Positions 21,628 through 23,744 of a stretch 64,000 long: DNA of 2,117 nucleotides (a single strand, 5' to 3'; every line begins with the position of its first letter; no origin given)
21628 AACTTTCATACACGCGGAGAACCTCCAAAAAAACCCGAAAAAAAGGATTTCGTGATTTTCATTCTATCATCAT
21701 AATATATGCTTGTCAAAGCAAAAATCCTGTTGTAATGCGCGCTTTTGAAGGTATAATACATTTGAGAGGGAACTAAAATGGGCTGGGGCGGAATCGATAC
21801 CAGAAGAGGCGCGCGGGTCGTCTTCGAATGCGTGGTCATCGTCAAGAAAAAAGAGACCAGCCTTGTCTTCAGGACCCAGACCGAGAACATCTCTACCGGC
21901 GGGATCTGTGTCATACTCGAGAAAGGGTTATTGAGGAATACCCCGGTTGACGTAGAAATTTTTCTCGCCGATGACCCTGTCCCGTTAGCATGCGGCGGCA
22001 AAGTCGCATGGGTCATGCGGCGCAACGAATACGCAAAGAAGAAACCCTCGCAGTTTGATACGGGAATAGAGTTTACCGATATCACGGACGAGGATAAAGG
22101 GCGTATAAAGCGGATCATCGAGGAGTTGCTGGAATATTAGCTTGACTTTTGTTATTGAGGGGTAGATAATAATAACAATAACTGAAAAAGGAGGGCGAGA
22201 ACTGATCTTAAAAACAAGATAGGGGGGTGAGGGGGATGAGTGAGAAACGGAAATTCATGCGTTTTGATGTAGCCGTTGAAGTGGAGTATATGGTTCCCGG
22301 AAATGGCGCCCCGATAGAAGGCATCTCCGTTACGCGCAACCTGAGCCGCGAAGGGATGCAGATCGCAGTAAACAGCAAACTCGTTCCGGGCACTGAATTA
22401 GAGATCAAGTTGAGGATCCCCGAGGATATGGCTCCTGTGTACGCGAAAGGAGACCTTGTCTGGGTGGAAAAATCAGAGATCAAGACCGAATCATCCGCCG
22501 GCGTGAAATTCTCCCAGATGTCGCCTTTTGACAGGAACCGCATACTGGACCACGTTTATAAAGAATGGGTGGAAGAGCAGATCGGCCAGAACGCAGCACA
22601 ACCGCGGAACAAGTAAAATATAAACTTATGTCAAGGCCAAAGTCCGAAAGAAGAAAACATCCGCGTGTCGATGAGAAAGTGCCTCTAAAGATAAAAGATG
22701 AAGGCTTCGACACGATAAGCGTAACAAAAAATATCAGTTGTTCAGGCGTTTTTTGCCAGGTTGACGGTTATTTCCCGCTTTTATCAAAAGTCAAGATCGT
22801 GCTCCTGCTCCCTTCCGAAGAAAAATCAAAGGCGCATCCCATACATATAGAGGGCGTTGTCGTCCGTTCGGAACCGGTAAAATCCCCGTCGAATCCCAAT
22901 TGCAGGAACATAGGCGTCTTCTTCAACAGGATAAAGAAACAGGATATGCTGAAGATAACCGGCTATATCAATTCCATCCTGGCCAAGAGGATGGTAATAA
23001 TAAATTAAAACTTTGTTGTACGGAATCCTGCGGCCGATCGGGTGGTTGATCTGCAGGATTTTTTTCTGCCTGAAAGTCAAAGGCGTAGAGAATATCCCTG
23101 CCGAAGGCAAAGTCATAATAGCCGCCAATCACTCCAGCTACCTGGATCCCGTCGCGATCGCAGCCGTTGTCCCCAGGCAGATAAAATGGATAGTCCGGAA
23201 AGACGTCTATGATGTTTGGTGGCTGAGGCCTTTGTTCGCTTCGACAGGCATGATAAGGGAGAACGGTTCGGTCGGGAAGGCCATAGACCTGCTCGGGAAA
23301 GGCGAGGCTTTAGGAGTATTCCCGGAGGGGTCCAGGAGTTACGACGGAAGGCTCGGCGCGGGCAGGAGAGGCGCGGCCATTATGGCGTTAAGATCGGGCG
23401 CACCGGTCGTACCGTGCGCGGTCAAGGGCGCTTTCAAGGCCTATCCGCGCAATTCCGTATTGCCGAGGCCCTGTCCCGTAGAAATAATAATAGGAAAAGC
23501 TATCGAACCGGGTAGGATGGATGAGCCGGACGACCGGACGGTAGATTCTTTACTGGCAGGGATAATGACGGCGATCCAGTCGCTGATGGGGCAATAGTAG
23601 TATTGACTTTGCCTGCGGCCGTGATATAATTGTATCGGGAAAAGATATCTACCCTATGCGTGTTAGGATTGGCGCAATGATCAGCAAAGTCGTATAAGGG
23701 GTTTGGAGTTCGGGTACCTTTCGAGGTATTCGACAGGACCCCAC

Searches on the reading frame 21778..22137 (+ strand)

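Call 8: search_protein_families(library=pfam, proteins=[window:21778-22137:+])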
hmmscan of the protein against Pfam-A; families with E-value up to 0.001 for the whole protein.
window:21778-22137:+ (120 aa): 1 family
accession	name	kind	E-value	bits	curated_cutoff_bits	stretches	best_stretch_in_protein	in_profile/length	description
PF07238.19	PilZ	-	7.9e-14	52.3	22.5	1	8-115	2-101/102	PilZ domain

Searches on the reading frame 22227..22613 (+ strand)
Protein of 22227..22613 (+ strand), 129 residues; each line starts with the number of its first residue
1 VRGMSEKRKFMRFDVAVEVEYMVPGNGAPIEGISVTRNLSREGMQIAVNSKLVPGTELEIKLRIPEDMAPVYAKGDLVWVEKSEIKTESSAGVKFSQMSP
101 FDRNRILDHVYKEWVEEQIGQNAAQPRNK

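Call 8: search_protein_families(library=pfam, proteins=[window:22227-22613:+])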
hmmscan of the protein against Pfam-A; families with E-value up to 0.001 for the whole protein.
window:22227-22613:+ (129 aa): 1 family
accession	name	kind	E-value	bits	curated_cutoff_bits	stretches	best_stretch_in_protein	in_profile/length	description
PF07238.19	PilZ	-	9.3e-13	48.8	22.5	1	6-111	1-101/102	PilZ domain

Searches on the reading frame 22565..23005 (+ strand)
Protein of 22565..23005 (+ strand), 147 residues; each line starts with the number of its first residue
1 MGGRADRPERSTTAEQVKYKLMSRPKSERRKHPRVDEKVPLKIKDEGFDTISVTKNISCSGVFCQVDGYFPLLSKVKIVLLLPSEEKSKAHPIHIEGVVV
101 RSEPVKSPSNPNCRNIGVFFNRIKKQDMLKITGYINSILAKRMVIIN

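Call 8: search_protein_families(library=pfam, proteins=[window:22565-23005:+])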
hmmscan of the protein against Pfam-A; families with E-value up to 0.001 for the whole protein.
window:22565-23005:+ (147 aa): 1 family
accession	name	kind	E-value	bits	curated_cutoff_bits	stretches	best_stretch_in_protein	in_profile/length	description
PF07238.19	PilZ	-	3.9e-11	43.6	22.5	1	28-135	1-100/102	PilZ domain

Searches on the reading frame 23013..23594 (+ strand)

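Call 8: search_protein_families(library=pfam, proteins=[window:23013-23594:+])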
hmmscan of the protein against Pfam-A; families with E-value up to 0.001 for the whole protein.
window:23013-23594:+ (194 aa): 1 family
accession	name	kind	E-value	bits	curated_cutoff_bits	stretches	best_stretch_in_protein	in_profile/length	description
PF01553.26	Acyltransferase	-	3e-24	85.8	23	1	20-138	2-132/132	Acyltransferase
